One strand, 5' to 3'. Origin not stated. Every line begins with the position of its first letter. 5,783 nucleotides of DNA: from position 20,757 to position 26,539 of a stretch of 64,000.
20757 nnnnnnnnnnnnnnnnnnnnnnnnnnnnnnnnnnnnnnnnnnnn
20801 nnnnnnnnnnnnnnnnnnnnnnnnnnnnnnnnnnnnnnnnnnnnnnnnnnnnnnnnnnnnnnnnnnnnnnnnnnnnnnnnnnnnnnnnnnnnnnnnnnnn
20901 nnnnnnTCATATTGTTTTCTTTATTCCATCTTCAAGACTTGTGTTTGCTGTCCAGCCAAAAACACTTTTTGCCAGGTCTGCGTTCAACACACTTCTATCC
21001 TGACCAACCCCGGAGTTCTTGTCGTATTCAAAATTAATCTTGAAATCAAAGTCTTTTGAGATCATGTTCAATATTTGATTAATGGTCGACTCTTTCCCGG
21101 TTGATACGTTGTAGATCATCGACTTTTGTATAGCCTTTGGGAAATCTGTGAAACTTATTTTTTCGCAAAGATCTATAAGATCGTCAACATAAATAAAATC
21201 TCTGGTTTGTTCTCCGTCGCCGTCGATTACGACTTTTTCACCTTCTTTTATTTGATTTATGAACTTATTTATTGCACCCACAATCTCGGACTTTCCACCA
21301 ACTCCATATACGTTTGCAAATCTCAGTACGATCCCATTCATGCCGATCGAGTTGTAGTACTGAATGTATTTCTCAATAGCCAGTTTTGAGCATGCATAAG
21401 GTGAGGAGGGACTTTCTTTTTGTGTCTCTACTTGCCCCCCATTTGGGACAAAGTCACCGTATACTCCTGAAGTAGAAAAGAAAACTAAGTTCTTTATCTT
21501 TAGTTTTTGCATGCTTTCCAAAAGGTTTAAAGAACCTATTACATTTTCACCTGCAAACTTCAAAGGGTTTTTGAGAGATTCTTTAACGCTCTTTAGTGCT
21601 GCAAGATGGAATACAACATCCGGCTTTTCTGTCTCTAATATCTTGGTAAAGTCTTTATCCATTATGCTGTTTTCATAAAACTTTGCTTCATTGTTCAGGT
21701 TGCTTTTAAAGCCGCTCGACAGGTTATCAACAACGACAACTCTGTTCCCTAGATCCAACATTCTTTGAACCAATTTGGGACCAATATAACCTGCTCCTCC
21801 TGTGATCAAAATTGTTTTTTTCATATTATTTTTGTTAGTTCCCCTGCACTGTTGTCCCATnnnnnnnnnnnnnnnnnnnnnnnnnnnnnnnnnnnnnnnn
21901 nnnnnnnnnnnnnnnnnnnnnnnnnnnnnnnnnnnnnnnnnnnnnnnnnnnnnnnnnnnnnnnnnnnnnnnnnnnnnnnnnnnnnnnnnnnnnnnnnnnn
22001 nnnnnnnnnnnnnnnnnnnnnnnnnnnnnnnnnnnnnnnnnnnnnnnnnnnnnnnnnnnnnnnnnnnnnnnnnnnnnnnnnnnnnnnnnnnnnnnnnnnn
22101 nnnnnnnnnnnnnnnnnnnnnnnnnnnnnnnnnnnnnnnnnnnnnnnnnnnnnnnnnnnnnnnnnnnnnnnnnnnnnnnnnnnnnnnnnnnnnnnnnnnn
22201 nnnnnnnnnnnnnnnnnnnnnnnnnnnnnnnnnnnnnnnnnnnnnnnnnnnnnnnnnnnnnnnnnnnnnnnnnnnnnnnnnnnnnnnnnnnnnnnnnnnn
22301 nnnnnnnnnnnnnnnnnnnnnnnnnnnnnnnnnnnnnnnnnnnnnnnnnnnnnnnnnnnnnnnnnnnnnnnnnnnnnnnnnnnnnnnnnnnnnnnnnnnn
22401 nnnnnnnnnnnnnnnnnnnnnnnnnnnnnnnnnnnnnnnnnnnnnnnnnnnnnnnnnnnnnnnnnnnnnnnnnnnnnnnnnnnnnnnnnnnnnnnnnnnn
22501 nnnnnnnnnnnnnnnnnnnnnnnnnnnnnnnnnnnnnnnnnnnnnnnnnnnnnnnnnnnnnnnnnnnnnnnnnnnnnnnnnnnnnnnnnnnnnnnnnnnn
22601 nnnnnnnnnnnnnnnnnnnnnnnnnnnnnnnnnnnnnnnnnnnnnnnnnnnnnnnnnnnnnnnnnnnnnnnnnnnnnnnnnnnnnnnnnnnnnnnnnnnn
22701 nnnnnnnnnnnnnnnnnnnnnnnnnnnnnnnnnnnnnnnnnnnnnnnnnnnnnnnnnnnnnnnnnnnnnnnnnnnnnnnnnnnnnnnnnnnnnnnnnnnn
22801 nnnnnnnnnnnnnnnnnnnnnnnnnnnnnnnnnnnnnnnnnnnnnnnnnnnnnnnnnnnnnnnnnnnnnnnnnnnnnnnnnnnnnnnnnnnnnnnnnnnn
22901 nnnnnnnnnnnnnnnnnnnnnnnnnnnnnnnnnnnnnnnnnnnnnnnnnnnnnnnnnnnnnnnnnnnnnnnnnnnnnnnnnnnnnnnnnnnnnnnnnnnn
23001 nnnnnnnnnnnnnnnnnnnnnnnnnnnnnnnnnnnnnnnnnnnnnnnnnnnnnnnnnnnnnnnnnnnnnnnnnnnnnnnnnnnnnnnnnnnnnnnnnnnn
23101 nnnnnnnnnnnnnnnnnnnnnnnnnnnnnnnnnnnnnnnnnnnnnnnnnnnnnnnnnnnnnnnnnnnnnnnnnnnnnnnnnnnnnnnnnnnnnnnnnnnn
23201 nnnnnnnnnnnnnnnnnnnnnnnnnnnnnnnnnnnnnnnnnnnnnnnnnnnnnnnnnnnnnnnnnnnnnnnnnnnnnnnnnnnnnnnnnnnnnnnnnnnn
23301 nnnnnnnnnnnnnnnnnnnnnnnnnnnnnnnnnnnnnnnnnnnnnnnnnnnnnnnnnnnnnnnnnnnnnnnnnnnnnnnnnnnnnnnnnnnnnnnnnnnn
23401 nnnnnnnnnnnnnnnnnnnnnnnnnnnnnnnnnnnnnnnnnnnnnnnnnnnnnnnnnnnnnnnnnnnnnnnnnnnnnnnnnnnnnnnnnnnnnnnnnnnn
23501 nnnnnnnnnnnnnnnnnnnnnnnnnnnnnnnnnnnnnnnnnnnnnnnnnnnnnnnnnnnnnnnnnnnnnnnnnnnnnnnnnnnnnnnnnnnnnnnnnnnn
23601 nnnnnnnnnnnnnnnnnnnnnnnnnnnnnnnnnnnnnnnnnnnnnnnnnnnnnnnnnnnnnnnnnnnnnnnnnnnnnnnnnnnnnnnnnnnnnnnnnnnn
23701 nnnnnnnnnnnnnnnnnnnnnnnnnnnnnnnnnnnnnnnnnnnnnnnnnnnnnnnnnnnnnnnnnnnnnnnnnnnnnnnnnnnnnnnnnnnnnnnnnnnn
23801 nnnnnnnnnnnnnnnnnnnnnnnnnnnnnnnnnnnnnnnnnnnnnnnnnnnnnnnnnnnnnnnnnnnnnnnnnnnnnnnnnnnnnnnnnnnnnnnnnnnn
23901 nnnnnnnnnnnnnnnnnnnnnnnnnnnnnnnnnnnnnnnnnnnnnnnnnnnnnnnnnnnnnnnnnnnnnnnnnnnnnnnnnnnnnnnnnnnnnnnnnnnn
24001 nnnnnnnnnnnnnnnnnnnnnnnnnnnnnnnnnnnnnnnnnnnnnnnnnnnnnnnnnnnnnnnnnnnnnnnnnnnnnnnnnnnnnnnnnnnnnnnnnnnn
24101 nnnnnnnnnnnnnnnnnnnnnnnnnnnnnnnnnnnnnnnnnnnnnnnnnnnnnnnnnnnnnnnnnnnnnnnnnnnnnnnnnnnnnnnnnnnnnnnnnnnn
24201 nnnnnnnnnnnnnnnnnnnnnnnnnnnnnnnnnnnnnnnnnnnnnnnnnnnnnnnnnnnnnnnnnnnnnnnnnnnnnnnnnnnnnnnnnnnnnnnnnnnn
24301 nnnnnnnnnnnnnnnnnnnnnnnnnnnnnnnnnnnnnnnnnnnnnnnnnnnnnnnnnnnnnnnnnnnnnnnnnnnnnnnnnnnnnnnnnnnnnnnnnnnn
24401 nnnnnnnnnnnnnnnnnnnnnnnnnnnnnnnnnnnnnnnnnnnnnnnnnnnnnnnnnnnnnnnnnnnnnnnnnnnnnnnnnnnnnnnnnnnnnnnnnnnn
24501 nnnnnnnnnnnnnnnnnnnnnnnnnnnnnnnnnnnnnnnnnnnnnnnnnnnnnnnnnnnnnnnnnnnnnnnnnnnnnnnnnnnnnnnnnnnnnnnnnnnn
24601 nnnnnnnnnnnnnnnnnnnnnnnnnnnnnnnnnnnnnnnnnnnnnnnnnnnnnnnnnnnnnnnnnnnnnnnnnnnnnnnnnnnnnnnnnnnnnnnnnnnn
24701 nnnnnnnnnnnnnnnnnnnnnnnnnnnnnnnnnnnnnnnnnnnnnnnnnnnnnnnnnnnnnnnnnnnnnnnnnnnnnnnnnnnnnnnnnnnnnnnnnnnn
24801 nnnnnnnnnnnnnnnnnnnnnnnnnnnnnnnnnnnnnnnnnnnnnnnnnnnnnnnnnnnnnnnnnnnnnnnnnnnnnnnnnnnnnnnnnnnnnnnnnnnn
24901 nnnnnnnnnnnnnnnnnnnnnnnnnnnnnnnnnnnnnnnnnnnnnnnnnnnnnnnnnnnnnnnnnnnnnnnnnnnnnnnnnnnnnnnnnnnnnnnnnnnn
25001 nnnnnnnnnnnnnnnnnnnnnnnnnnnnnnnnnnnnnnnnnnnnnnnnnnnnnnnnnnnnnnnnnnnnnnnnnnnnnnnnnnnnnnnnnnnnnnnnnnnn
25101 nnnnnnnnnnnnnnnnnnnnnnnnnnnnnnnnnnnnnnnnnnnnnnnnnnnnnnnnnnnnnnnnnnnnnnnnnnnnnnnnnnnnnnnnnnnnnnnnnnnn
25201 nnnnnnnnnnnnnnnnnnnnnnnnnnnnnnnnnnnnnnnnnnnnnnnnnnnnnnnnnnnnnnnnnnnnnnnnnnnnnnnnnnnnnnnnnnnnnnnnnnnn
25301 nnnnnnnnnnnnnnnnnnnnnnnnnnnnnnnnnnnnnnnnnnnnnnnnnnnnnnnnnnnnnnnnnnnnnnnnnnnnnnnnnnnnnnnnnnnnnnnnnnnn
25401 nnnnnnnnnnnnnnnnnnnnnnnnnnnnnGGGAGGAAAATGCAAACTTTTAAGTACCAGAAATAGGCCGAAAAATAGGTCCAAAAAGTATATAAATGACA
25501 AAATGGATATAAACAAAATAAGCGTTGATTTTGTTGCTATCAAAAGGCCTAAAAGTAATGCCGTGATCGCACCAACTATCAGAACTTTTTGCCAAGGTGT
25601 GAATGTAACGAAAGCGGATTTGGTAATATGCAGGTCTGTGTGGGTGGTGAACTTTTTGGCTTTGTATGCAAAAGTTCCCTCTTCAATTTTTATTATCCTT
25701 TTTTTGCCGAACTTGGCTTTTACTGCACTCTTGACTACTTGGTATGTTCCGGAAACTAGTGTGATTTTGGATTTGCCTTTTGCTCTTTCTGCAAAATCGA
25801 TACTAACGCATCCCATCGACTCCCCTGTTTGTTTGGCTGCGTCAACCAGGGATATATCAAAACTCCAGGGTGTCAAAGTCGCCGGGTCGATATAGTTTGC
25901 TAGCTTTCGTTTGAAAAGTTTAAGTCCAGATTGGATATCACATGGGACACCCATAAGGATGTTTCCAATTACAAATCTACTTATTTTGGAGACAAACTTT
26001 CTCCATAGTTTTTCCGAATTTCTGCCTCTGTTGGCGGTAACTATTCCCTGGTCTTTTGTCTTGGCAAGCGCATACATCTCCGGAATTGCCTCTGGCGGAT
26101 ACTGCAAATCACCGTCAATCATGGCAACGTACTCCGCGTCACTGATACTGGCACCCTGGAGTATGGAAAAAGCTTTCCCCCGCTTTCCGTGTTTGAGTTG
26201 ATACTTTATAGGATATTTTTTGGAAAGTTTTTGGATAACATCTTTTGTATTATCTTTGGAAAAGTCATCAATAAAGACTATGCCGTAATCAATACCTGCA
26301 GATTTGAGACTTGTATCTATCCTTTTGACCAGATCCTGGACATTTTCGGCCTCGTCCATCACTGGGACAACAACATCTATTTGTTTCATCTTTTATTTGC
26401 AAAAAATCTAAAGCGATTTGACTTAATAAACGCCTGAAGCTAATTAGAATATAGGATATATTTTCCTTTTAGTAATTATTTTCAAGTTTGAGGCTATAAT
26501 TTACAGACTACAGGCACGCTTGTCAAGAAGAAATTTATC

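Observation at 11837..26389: ~14.5 kb co-directional, overlap-coupled operon for surface glycan/protein O-glycosylation placed directly upstream of PT-rich sortase substrates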

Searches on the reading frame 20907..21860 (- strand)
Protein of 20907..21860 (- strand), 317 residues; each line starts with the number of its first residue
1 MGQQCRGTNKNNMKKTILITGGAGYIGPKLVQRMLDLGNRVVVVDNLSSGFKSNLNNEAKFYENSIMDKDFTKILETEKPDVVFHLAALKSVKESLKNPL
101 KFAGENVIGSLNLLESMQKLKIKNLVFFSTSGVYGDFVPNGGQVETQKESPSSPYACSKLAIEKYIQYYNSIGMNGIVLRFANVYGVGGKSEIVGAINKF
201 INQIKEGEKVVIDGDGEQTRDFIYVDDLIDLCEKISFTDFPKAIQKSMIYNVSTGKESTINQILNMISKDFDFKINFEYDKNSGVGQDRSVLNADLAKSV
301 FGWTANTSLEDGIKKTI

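Call 3: search_protein_families(library=pfam, proteins=[window:20907-21860:-], max_evalue=0.01)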
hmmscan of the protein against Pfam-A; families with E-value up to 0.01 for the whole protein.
window:20907-21860:- (317 aa): 9 families
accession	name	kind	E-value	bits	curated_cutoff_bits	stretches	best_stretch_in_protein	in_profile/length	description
PF01370.27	Epimerase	-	2.9e-59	200.8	20.9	1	17-235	1-224/240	NAD dependent epimerase/dehydratase family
PF16363.11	GDP_Man_Dehyd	-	1.6e-50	172.9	27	1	18-316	1-332/332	GDP-mannose 4,6 dehydratase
PF01073.25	3Beta_HSD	-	1.3e-19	70.8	22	1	18-228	1-221/280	3-beta hydroxysteroid dehydrogenase/isomerase family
PF02719.21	Polysacc_synt_2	-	5.5e-19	68.9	20.2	1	17-234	1-215/293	Polysaccharide biosynthesis protein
PF04321.23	RmlD_sub_bind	-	3.9e-14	52.9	27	1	16-214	2-177/287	RmlD substrate binding domain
PF07993.18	NAD_binding_4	-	6.9e-11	42.2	20.1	1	69-201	80-220/258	Male sterility protein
PF00106.31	adh_short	-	0.001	19.1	26.6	1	15-56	1-45/195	short chain dehydrogenase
PF05368.20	NmrA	-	0.0025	17.9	27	1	13-68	1-59/298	NmrA-like family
PF13460.12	NAD_binding_10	-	0.0048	17.2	27.2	1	21-167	1-132/184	NAD(P)H-binding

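Call 5: search_protein_families(library=ncbifam, proteins=[window:20907-21860:-], max_evalue=0.1)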
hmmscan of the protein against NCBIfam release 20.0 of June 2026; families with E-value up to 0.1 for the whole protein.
window:20907-21860:- (317 aa): 77 families (the best 25 are shown)
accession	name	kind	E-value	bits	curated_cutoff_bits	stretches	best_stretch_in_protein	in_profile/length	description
TIGR01179.1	galE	equivalog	2.6e-48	164.6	262.3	1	17-314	2-319/332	UDP-glucose 4-epimerase GalE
TIGR01181.1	dTDP_gluc_dehyt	equivalog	2.7e-47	161.4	365.1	1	17-317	2-308/321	dTDP-glucose 4,6-dehydratase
TIGR04180.1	EDH_00030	hypoth_equivalog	7.6e-33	113.8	475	1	17-284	1-269/297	NAD-dependent 4,6-dehydratase LegB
TIGR02197.1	heptose_epim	equivalog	2.1e-32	112.6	274.6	1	17-314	1-307/316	ADP-glyceromanno-heptose 6-epimerase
NF011728.1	PRK15181.1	equivalog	2.3e-32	112.4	760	1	14-272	15-283/348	Vi polysaccharide biosynthesis UDP-N-acetylglucosaminuronic acid C-4 epimerase TviC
NF007956.0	PRK10675.1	subfamily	4e-32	111.7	394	1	17-313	3-322/338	UDP-glucose 4-epimerase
NF007490.0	PRK10084.1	subfamily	7.3e-24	84.4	649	1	17-317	3-331/361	dTDP-glucose 4,6-dehydratase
NF007582.0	PRK10217.1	equivalog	1.1e-22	80.7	698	1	15-230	2-234/355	dTDP-glucose 4,6-dehydratase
NF047922.1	GDPFucSynFcl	equivalog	1.6e-22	80.4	500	1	15-316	3-297/308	GDP-L-fucose synthase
TIGR02622.1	CDP_4_6_dhtase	equivalog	1.4e-17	63.9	278.45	1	14-317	4-327/352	CDP-glucose 4,6-dehydratase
TIGR01472.1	gmd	equivalog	2.5e-16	59.8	415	1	68-291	65-288/342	GDP-mannose 4,6-dehydratase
NF008872.0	PRK11908.1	equivalog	8.6e-16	57.9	294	1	15-267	2-267/349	bifunctional UDP-4-keto-pentose/UDP-xylose synthase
NF008360.0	PRK11150.1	equivalog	8e-15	54.8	452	1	17-266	2-249/310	ADP-glyceromanno-heptose 6-epimerase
NF041015.1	UDPsulfquin_syn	equivalog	1.2e-14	54.1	575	3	51-136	60-150/384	UDP-sulfoquinovose synthase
NF042422.1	oxyalk_red_OleD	equivalog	2.4e-14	53.5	580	1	17-267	3-246/329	2-alkyl-3-oxoalkanoate reductase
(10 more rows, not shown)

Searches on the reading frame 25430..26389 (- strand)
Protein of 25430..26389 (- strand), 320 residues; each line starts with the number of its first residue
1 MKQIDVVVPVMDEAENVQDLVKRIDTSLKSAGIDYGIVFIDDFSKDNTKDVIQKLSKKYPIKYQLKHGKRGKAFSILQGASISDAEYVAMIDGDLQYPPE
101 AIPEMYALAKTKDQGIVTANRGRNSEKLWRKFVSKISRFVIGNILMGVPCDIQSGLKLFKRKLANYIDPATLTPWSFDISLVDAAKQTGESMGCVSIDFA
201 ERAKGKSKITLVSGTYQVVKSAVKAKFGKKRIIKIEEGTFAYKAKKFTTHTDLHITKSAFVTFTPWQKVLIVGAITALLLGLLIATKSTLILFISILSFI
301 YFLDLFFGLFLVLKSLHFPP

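Call 44: search_protein_families(library=pfam, proteins=[window:25430-26389:-], max_evalue=1)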
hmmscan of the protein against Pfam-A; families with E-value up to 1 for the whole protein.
window:25430-26389:- (320 aa): 7 families
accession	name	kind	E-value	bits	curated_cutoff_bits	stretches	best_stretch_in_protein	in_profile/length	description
PF00535.33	Glycos_transf_2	-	3.5e-21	76.3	23.3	1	6-163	2-163/168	Glycosyl transferase family 2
PF13641.12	Glyco_tranf_2_3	-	2.7e-06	28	27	1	4-123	3-125/230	Glycosyltransferase like family 2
PF10111.15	Glyco_tranf_2_2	-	0.003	17.5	27.3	1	6-112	2-109/276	Glycosyltransferase like family 2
PF16962.11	ABC_export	-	0.01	14.8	29.7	1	221-303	299-378/531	Putative ABC exporter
PF09974.14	DUF2209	-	0.08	13.7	26.8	1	2-39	36-73/121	Uncharacterized protein conserved in archaea (DUF2209)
PF19029.5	DUF883_C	-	0.3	11.2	27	1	265-285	9-28/30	DUF883 C-terminal glycine zipper region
PF12732.12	YtxH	-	0.52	11.2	37.5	0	270-288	4-22/71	YtxH-like protein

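Call 73: search_solved_structures(query=window:25430-26389:-, max_evalue=0.001)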
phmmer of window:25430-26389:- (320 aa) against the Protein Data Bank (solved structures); distinct sequences matched with E-value up to 0.001: 8.
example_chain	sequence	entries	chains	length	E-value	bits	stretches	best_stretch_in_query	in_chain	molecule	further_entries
5mlz_A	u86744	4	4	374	5.8e-22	81.8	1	3-209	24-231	Dolichol monophosphate mannose synthase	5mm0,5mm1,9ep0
9bhc_C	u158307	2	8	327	3e-15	59.8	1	2-161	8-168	Undecaprenyl-phosphate 4-deoxy-4-formamido-L-arabinose transferase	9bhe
8vxh_A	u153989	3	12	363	3.9e-15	59.4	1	2-161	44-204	Undecaprenyl-phosphate 4-deoxy-4-formamido-L-arabinose transferase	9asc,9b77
9hwj_A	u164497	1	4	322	4.3e-15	59.3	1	2-145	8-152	Undecaprenyl-phosphate 4-deoxy-4-formamido-L-arabinose transferase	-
5eke_A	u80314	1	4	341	1.1e-10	44.8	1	3-167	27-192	Uncharacterized glycosyltransferase sll0501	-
5ekp_C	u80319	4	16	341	1.2e-10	44.7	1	3-167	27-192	Uncharacterized glycosyltransferase sll0501 | Glycosyltransferase sll0501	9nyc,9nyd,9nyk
9nye_A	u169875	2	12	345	1.2e-10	44.7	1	3-167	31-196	Glycosyltransferase sll0501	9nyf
6h1j_A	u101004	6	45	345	1.6e-06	31.2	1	1-124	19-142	Probable ss-1,3-N-acetylglucosaminyltransferase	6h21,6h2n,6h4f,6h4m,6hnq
